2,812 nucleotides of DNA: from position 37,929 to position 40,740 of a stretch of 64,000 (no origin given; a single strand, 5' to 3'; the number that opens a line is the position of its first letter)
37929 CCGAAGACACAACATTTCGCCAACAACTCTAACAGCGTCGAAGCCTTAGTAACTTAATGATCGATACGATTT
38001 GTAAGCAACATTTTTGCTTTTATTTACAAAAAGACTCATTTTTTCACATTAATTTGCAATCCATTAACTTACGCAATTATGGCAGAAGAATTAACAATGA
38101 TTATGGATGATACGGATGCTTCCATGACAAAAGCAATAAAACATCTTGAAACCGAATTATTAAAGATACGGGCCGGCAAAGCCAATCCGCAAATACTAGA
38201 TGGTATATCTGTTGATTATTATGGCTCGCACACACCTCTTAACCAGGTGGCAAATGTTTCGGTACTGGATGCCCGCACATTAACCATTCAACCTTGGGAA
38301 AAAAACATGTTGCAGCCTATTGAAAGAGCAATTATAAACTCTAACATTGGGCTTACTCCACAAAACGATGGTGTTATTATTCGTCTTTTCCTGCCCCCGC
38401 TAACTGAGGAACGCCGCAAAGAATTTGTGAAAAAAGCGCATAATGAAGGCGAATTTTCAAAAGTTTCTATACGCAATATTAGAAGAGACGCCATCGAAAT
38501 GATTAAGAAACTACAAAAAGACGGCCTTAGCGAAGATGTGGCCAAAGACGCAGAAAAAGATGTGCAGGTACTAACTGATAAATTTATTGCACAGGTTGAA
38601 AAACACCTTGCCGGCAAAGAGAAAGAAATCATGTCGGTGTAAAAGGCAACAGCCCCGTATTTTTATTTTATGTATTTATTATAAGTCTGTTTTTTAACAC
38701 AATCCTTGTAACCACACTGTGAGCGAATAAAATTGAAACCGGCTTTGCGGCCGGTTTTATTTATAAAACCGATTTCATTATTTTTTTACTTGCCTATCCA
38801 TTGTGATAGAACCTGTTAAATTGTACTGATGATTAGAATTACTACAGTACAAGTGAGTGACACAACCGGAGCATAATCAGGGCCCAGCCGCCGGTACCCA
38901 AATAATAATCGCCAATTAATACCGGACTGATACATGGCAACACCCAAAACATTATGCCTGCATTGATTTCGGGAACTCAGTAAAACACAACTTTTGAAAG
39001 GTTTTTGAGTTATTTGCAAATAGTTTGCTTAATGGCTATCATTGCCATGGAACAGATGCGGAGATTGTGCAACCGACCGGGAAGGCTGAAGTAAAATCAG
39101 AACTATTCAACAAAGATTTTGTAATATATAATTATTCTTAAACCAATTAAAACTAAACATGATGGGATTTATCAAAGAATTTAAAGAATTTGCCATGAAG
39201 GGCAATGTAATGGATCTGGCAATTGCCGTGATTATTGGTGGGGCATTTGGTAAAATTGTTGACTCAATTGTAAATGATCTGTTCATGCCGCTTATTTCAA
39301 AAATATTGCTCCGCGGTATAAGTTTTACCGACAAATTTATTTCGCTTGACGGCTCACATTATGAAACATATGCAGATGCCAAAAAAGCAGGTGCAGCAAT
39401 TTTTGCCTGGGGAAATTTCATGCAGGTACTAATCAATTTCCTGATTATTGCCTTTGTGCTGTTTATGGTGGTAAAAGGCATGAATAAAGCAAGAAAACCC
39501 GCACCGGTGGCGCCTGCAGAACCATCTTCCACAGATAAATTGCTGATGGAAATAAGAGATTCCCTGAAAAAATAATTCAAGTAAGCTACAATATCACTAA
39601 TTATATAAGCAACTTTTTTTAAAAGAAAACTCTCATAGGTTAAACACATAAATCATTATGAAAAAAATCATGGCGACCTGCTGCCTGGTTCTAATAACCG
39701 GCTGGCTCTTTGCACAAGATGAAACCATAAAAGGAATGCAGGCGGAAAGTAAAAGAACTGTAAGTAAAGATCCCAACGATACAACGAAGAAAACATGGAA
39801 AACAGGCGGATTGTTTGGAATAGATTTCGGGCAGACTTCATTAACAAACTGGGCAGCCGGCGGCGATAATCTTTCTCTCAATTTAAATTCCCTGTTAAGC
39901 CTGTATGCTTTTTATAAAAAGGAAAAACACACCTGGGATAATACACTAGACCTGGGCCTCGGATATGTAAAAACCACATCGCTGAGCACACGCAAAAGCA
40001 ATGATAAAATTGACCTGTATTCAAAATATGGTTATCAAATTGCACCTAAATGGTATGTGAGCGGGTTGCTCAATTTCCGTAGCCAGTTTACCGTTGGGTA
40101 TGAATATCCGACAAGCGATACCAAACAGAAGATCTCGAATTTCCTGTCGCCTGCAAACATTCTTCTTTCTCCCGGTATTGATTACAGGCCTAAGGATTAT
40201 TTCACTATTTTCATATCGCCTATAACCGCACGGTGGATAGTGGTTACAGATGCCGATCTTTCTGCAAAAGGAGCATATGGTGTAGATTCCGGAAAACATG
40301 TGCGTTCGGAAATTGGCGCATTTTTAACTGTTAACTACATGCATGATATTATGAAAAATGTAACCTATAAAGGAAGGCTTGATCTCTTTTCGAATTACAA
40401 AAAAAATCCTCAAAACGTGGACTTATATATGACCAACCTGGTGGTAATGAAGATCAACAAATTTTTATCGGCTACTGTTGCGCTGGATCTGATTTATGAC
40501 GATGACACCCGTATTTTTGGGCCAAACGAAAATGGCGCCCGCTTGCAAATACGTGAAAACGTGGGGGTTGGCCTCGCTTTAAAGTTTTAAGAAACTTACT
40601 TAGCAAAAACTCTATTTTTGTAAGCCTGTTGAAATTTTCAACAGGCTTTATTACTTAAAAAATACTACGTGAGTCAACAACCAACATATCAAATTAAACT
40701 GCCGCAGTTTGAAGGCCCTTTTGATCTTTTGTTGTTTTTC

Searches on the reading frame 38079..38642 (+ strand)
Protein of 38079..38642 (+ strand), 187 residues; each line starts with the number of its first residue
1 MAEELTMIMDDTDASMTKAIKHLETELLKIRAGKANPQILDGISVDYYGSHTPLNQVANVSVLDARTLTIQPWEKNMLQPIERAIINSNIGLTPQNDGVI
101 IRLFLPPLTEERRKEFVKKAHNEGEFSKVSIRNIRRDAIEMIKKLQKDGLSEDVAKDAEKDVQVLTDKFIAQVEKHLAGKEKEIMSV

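Call 34: search_protein_families(library=pfam, proteins=[window:38079-38642:+])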
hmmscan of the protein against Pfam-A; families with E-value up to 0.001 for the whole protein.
window:38079-38642:+ (187 aa): 1 family
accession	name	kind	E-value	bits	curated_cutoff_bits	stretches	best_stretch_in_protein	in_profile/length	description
PF01765.24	RRF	-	3.1e-67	225.9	29.7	1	23-185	1-164/164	Ribosome recycling factor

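Call 51: find_homologous_proteins(query=window:38079-38642:+, max_evalue=1e-40)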
Query window:38079-38642:+ (187 aa): 8000 proteins with E <= 1e-40 among 8000 candidates; the best 120 are listed.
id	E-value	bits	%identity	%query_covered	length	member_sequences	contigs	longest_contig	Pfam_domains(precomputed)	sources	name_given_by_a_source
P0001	2.5e-114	397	100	100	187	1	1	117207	PF01765.25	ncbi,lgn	-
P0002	2.6e-100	351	87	100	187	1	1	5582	PF01765.25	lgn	-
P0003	3.8e-98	344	85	100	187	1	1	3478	PF01765.25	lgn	-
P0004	1.4e-97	342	84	100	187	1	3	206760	PF01765.25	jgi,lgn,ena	jgi:ribosome recycling factor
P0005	1.9e-97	342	84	100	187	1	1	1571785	PF01765.25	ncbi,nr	ncbi:ribosome recycling factor [Chitinophagaceae bacterium 26-R-25]|nr:ribosome recycling factor [Ch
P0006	2.0e-97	342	84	100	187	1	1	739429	PF01765.25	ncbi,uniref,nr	ncbi:ribosome recycling factor [Pinibacter aurantiacus]|uniref:Ribosome-recycling factor n=1 Tax=Pin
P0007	3.4e-97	341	84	100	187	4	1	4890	PF01765.25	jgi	jgi:ribosome recycling factor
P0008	3.6e-97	341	84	100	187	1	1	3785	PF01765.25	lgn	-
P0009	9.1e-97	340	83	100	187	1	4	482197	PF01765.25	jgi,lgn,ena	-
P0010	2.5e-96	338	84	100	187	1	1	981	PF01765.25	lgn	-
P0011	3.0e-93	328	82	100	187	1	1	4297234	PF01765.25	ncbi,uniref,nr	ncbi:ribosome recycling factor [Flavihumibacter rivuli]|uniref:ribosome recycling factor n=1 Tax=Fla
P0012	9.6e-93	327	80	100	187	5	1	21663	PF01765.25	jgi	jgi:ribosome recycling factor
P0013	1.9e-92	326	81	100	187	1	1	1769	PF01765.25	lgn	-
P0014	3.2e-92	325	80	100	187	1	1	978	PF01765.25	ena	-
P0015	7.9e-92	324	80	100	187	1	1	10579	PF01765.25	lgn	-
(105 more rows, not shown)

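Call 52: find_encoding_contigs(protein=P0001, flank=1000, max_places=3)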
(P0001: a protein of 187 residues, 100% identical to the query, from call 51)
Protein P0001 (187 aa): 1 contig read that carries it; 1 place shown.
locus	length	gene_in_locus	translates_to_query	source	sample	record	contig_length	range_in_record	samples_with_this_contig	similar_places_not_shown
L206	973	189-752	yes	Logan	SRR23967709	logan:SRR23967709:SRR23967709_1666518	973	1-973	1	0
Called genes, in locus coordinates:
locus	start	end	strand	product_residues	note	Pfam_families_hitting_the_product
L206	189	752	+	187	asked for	PF01765:RRF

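Call 53: find_encoding_contigs(protein=P0006, flank=4000, max_places=3)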
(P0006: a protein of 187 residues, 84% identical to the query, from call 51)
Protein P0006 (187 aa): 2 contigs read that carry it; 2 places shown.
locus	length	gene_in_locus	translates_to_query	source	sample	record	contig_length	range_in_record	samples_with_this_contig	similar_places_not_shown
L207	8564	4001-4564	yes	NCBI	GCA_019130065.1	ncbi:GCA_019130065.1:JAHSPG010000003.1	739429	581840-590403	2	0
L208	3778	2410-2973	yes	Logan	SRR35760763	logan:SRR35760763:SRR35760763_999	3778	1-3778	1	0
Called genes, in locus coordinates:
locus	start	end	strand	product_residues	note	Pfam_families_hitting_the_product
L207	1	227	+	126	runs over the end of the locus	PF02033:RBFA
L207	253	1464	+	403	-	PF12704:MacB_PCD, PF02687:FtsX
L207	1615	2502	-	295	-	PF13292:DXP_synthase_N, PF00456:Transketolase_N, PF00676:E1_dh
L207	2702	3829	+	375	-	PF00953:Glycos_transf_4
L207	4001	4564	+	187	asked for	PF01765:RRF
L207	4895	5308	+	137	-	PF01741:MscL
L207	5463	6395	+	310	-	PF11276:DUF3078, PF04338:DUF481 (faint)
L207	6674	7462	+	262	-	PF02616:SMC_ScpA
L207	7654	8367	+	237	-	PF02678:Pirin, PF17954:Pirin_C_2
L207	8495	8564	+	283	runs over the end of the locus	PF02678:Pirin, PF05726:Pirin_C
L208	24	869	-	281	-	PF00456:Transketolase_N, PF13292:DXP_synthase_N, PF00676:E1_dh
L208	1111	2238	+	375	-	PF00953:Glycos_transf_4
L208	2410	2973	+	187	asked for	PF01765:RRF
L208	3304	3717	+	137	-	PF01741:MscL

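Call 54: find_encoding_contigs(protein=P0004, flank=4000, max_places=3)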
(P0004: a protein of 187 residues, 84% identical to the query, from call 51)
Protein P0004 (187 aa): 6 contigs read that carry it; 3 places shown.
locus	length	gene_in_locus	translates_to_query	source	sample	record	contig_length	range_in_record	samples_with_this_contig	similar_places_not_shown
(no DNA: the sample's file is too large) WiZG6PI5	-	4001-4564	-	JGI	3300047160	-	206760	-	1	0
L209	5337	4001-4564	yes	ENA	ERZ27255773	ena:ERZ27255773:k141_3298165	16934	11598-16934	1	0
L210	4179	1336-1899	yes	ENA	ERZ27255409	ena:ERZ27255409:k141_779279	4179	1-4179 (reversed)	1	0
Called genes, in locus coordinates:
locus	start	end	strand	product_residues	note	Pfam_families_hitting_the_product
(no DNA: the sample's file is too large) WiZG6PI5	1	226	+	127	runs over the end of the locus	PF02033:RBFA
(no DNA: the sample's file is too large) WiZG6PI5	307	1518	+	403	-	PF12704:MacB_PCD, PF02687:FtsX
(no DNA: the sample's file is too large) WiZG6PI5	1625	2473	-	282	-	PF00456:Transketolase_N, PF13292:DXP_synthase_N, PF00676:E1_dh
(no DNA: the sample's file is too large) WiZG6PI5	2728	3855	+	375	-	PF00953:Glycos_transf_4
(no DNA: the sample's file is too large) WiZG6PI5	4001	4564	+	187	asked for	PF01765:RRF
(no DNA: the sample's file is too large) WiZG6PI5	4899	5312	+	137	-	PF01741:MscL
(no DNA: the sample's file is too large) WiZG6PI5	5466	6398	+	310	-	PF11276:DUF3078, PF04338:DUF481 (faint)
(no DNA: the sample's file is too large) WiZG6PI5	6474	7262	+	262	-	PF02616:SMC_ScpA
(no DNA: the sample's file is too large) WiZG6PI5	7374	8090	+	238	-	PF02678:Pirin, PF17954:Pirin_C_2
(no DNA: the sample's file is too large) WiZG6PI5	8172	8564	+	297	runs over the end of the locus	PF02678:Pirin, PF05726:Pirin_C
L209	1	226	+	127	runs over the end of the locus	PF02033:RBFA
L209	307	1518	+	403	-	PF12704:MacB_PCD, PF02687:FtsX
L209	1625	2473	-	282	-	PF00456:Transketolase_N, PF13292:DXP_synthase_N, PF00676:E1_dh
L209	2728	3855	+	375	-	PF00953:Glycos_transf_4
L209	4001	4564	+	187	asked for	PF01765:RRF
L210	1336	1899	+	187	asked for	PF01765:RRF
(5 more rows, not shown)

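Call 58: find_encoding_contigs(protein=P0005, flank=10000, max_places=2)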
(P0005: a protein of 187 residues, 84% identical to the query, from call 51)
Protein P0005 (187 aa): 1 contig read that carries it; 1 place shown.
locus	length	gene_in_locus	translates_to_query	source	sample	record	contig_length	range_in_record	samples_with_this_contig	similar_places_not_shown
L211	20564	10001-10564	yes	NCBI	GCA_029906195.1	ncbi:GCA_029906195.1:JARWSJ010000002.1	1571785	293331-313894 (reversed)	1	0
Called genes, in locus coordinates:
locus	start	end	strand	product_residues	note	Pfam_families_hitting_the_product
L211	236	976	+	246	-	PF03099:BPL_LplA_LipB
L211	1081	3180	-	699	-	PF00930:DPPIV_N, PF26550:Tricorn_2nd (faint), PF02129:Peptidase_S15, PF20434:BD-FAE (faint), PF00326:Peptidase_S9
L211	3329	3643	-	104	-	PF05016:ParE_toxin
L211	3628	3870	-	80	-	-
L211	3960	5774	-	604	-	PF00664:ABC_membrane, PF00005:ABC_tran, PF02463:SMC_N (weak)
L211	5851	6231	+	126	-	PF02033:RBFA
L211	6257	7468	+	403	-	PF12704:MacB_PCD, PF02687:FtsX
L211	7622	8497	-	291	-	PF13292:DXP_synthase_N, PF00456:Transketolase_N, PF00676:E1_dh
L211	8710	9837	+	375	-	PF00953:Glycos_transf_4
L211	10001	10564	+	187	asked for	PF01765:RRF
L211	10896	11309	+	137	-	PF01741:MscL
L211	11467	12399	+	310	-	PF11276:DUF3078, PF04338:DUF481 (faint)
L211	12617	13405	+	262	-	PF02616:SMC_ScpA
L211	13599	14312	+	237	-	PF02678:Pirin, PF17954:Pirin_C_2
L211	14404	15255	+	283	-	PF02678:Pirin, PF05726:Pirin_C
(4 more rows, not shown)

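Call 59: find_encoding_contigs(protein=P0002, flank=6000, max_places=2)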
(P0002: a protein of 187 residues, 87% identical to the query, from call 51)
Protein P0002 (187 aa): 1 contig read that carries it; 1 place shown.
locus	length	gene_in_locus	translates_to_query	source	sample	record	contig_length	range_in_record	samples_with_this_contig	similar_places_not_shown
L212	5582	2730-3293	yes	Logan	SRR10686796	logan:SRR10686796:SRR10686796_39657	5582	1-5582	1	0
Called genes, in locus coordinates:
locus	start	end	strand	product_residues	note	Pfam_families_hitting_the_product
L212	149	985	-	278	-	PF00456:Transketolase_N, PF13292:DXP_synthase_N, PF00676:E1_dh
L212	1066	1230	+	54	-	-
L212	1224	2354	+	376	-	PF00953:Glycos_transf_4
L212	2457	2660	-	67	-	-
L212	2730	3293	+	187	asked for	PF01765:RRF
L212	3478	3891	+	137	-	PF01741:MscL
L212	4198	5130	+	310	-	PF11276:DUF3078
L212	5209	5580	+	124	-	?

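Call 60: find_encoding_contigs(protein=P0009, flank=10000, max_places=3)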
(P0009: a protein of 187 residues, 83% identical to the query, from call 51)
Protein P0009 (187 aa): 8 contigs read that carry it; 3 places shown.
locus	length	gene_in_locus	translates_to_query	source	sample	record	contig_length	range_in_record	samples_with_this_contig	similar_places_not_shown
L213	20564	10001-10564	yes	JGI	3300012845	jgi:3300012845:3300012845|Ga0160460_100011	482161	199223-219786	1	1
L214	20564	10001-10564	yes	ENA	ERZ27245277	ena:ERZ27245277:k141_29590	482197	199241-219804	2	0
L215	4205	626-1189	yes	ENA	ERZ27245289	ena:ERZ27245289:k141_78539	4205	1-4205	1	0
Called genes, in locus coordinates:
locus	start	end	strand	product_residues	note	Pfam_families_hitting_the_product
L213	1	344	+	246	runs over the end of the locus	PF03099:BPL_LplA_LipB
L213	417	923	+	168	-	-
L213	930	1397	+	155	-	-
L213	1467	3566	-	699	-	PF00930:DPPIV_N, PF26550:Tricorn_2nd (faint), PF26549:Tricorn_N (faint), PF02129:Peptidase_S15 (weak), PF20434:BD-FAE (faint), PF00326:Peptidase_S9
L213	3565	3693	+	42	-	-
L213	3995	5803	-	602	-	PF00664:ABC_membrane, PF00005:ABC_tran, PF02463:SMC_N (weak)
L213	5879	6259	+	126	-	PF02033:RBFA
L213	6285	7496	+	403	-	PF12704:MacB_PCD, PF02687:FtsX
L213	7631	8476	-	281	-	PF00456:Transketolase_N, PF13292:DXP_synthase_N, PF00676:E1_dh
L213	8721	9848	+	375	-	PF00953:Glycos_transf_4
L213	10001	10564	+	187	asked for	PF01765:RRF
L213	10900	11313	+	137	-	PF01741:MscL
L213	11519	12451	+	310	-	PF11276:DUF3078, PF04338:DUF481 (faint)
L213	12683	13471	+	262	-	PF02616:SMC_ScpA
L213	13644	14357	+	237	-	PF02678:Pirin, PF17954:Pirin_C_2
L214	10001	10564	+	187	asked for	PF01765:RRF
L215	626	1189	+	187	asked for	PF01765:RRF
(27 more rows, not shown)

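Call 64: list_cluster_members(proteins=[P0001])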
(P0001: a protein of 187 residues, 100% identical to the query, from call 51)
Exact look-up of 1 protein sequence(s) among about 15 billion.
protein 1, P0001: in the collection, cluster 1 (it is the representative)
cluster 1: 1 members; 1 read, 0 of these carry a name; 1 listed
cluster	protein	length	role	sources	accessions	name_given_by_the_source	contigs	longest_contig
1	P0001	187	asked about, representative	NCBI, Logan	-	-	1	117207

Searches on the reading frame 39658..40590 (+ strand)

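Call 34: search_protein_families(library=pfam, proteins=[window:39658-40590:+])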
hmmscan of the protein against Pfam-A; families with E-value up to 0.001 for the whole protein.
window:39658-40590:+ (310 aa): 2 families
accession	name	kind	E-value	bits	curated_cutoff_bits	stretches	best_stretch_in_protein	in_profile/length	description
PF11276.14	DUF3078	-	1.1e-26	93.5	25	1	57-148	1-92/92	Protein of unknown function (DUF3078)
PF04338.18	DUF481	-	0.00031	21.3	21.1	0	86-150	23-84/210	Protein of unknown function, DUF481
